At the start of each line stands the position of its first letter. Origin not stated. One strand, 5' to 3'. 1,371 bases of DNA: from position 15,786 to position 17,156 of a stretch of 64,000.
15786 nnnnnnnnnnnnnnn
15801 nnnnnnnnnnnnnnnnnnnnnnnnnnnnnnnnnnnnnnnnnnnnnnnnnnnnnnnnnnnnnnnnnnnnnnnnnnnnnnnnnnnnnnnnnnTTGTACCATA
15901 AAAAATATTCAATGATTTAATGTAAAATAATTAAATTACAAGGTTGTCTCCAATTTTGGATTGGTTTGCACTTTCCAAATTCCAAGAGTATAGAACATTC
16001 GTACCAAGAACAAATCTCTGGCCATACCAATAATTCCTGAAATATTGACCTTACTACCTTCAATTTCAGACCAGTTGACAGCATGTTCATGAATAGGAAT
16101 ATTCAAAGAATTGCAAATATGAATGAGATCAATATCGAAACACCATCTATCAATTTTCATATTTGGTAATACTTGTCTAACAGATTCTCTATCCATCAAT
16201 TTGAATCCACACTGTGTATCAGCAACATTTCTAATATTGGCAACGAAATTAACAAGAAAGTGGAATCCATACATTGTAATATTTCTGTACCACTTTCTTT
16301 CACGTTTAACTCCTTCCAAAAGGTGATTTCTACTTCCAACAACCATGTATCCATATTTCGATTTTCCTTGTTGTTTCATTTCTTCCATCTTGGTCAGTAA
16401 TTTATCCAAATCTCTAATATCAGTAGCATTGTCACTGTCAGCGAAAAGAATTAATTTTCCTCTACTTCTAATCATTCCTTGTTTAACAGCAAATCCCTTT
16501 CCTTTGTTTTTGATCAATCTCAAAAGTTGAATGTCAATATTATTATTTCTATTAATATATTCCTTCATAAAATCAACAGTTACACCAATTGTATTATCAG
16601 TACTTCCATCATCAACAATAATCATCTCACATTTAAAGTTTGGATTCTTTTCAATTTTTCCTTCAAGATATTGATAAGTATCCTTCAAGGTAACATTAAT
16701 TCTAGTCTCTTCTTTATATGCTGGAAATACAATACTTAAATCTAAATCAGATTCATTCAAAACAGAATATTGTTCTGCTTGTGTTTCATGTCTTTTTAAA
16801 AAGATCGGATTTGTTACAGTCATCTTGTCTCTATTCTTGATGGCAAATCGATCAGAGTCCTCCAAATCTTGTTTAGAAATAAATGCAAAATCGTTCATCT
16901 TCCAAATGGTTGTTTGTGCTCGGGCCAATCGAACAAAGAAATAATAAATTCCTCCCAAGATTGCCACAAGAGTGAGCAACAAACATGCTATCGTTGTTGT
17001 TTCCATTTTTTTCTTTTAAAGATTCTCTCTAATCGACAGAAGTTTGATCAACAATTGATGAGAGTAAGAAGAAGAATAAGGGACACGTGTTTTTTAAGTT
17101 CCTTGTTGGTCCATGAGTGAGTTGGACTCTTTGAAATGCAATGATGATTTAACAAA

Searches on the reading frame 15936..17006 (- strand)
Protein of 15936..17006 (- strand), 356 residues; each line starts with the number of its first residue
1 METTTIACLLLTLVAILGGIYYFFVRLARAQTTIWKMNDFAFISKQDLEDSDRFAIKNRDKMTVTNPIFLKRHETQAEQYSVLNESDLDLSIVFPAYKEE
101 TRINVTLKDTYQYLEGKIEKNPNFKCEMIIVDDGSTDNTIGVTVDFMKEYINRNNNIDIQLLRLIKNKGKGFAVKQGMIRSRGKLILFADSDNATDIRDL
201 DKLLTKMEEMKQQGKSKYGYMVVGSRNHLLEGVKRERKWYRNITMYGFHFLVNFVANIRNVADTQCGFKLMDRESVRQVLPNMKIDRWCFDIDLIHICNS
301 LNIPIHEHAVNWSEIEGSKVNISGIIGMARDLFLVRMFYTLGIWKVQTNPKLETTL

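Call 80: search_protein_families(library=pfam, proteins=[window:15936-17006:-], max_evalue=0.001)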
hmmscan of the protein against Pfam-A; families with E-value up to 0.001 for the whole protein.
window:15936-17006:- (356 aa): 2 families
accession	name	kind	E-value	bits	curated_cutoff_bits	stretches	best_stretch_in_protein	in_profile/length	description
PF00535.33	Glycos_transf_2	-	2.4e-18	67.1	23.3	1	91-276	1-164/168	Glycosyl transferase family 2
PF10111.15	Glyco_tranf_2_2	-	0.00045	20.2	27.3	1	103-213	4-114/276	Glycosyltransferase like family 2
